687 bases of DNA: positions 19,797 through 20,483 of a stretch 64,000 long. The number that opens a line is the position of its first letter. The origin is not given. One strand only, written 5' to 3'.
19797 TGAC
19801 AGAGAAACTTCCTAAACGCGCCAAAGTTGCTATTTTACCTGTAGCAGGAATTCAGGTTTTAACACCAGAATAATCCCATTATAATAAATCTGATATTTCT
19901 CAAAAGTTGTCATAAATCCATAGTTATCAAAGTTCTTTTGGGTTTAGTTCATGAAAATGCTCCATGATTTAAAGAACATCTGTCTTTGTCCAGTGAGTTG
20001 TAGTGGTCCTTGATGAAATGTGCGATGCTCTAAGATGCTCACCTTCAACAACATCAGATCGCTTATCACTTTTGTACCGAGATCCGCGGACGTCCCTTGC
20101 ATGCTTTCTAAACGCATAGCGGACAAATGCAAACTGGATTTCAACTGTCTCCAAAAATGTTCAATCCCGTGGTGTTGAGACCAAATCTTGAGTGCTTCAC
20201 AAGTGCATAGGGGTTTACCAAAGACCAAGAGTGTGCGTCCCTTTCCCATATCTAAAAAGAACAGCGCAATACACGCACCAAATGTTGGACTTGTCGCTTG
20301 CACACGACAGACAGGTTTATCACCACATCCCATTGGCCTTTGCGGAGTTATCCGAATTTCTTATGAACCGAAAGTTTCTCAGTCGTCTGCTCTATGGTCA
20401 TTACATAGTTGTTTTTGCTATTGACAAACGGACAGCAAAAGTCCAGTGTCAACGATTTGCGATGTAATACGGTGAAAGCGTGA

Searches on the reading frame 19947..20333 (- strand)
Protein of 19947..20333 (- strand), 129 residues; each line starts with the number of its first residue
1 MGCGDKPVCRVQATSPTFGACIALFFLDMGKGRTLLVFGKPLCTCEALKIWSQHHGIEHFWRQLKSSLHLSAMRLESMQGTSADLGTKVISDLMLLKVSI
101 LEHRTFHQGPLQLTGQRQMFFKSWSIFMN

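Call 9: search_protein_families(library=pfam, proteins=[window:19947-20333:-], max_evalue=0.1)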
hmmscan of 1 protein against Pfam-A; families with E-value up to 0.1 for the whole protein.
window:19947-20333:- (129 aa): 1 family
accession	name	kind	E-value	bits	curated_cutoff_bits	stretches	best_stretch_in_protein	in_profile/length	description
PF01609.27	DDE_Tnp_1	-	0.063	13.5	23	1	52-90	158-196/200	Transposase DDE domain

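Call 10: search_protein_families(library=ncbifam, proteins=[window:19947-20333:-], max_evalue=0.1)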
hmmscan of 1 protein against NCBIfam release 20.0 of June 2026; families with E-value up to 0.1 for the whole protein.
window:19947-20333:- (129 aa): 0 families
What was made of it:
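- Tried and rejected: Pfam and NCBIfam scans of the 129-aa fragment alone gave only a sub-threshold DDE_Tnp_1 hit (calls 9, 10).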

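Call 11: find_homologous_proteins(query=window:19947-20333:-)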
Query window:19947-20333:- (129 aa): 33 proteins with E <= 0.001 among 35 candidates.
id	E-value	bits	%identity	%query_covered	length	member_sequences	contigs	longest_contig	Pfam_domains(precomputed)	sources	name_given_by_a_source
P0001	2.2e-70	253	94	95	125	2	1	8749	-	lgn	-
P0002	1.6e-53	198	78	94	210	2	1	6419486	PF01609.28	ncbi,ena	-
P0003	2.8e-50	188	76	94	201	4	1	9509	-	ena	-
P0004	8.3e-48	180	74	92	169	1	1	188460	-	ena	-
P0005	1.8e-46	176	69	92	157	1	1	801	-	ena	-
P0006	5.0e-45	171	71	90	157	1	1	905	-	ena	-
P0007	9.7e-45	170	68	93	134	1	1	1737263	-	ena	-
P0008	1.2e-44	170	71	91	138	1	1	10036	-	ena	-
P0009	1.4e-44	169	69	91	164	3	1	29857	-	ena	-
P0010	2.2e-44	169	66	95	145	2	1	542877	-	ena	-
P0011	5.1e-44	168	71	90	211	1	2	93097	-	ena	-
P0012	8.8e-44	167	67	90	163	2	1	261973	-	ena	-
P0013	1.8e-43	166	67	92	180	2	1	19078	-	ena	-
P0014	3.1e-43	165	67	92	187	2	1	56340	-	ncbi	ncbi:hypothetical protein C6503_05230, partial [Candidatus Poribacteria bacterium]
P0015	8.0e-43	164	68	92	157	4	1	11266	-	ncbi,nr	ncbi:hypothetical protein C6499_03470 [Candidatus Poribacteria bacterium]|nr:MAG: hypothetical prote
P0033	9.9e-17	79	73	43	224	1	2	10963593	-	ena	-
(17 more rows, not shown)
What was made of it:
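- Checked: The ORF at 19944-20333 (-) is a real C-terminal transposase fragment (calls 9, 11).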

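Call 13: find_encoding_contigs(protein=P0002, flank=3000, max_places=4)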
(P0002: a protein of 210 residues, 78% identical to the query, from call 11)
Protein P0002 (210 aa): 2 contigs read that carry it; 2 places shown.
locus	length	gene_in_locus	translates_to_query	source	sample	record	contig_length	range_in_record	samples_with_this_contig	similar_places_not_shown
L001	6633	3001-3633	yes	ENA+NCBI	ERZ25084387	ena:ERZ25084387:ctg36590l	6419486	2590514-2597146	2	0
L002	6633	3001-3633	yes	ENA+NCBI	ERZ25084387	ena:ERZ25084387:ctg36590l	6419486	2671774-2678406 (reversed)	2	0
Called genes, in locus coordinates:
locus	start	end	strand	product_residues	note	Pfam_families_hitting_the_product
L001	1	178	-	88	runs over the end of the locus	-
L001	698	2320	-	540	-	PF00932:LTD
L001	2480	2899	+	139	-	-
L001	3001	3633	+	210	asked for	PF01609:DDE_Tnp_1 (weak)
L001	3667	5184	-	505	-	PF13620:CarboxypepD_reg (faint), PF17789:MG4 (faint), PF13115:YtkA (faint), PF02369:Big_1, PF09134:Invasin_D3 (weak), PF02369:Big_1, PF09134:Invasin_D3 (weak), PF02369:Big_1, +1 more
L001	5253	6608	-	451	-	PF13546:DDE_5, PF01609:DDE_Tnp_1 (weak)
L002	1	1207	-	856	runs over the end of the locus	PF23381:Beta-prop_IFT122_1st, PF24814:WD40_Prp19, PF24817:WD40_WDHD1_1st, PF25173:Beta-prop_WDR3_1st, PF25174:Beta-prop_THOC3, PF25175:Beta-prop_WDR5, PF25173:Beta-prop_WDR3_1st, PF25174:Beta-prop_THOC3, +58 more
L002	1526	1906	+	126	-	-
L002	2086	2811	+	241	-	PF13384:HTH_23 (weak), PF03400:DDE_Tnp_IS1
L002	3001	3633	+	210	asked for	PF01609:DDE_Tnp_1 (weak)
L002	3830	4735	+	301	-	PF03576:Peptidase_S58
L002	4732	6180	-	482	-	PF00884:Sulfatase (weak), PF01663:Phosphodiest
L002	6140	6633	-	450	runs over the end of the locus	PF00884:Sulfatase, PF01663:Phosphodiest, PF16347:SGSH_C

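Call 14: find_encoding_contigs(protein=P0001, flank=5000, max_places=4)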
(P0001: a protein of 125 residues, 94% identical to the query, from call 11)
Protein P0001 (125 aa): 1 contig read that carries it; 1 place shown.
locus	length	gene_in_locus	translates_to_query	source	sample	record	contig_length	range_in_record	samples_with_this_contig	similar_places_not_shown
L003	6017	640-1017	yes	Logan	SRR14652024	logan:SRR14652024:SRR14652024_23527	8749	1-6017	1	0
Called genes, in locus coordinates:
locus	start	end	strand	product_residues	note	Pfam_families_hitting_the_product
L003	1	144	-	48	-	?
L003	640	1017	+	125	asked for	-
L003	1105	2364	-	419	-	PF09861:Lar_N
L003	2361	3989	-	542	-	PF06418:CTP_synth_N, PF00117:GATase, PF07722:Peptidase_C26 (faint)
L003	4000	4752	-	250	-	PF02348:CTP_transf_3, PF12804:NTP_transf_3 (weak)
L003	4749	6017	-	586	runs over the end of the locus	PF00474:SSF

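Call 48: search_protein_families(library=ncbifam, proteins=[P0033, P0002, L001:2480-2896:+], max_evalue=0.01)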
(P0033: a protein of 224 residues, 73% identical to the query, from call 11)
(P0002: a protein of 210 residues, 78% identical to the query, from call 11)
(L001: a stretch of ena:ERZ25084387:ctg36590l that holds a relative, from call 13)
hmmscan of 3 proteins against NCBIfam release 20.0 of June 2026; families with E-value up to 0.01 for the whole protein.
P0033 (224 aa): 4 families
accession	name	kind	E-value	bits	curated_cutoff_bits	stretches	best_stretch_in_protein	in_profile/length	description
NF049921.1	transpos_IS701_2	equivalog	4.3e-09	36.2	250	1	17-146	56-180/318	IS701 family transposase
NF033540.2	transpos_IS701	equivalog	5.5e-09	35.8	150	1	19-148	80-220/363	IS701 family transposase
NF049999.1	transpos_IS701_3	equivalog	1.6e-06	27.3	170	1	19-133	85-201/412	IS701 family transposase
NF049925.1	transpos_IS4_4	equivalog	0.00012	20.9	250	0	85-201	190-301/449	IS4 family transposase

P0002 (210 aa): 3 families
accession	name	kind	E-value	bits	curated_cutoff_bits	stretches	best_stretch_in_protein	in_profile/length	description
NF049925.1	transpos_IS4_4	equivalog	2.8e-08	32.9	250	1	19-170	211-367/449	IS4 family transposase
NF049921.1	transpos_IS701_2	equivalog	6.4e-07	29.1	250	1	12-189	139-306/318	IS701 family transposase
NF041680.1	transp_NF041680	equivalog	0.0018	17.4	440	0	18-60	174-215/439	NF041680 family putative transposase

L001:2480-2896:+ (139 aa): 0 families

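Call 49: search_protein_families(library=pfam, proteins=[P0033, P0002, L001:2480-2896:+], max_evalue=0.01)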
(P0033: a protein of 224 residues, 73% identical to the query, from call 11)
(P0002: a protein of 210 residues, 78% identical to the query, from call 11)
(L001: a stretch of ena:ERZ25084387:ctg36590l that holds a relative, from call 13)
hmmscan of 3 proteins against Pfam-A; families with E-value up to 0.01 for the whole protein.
P0033 (224 aa): 1 family
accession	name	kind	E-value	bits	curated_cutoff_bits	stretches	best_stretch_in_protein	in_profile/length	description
PF13546.12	DDE_5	-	0.0011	19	27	0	19-136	76-204/272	DDE superfamily endonuclease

P0002 (210 aa): 1 family
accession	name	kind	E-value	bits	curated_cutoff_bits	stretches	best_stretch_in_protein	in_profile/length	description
PF01609.27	DDE_Tnp_1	-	1.4e-05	25.4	23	1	5-169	68-200/200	Transposase DDE domain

L001:2480-2896:+ (139 aa): 0 families
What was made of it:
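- Family hits are weak and point to IS701/IS4, with none to IS982 (calls 9, 48, 49).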
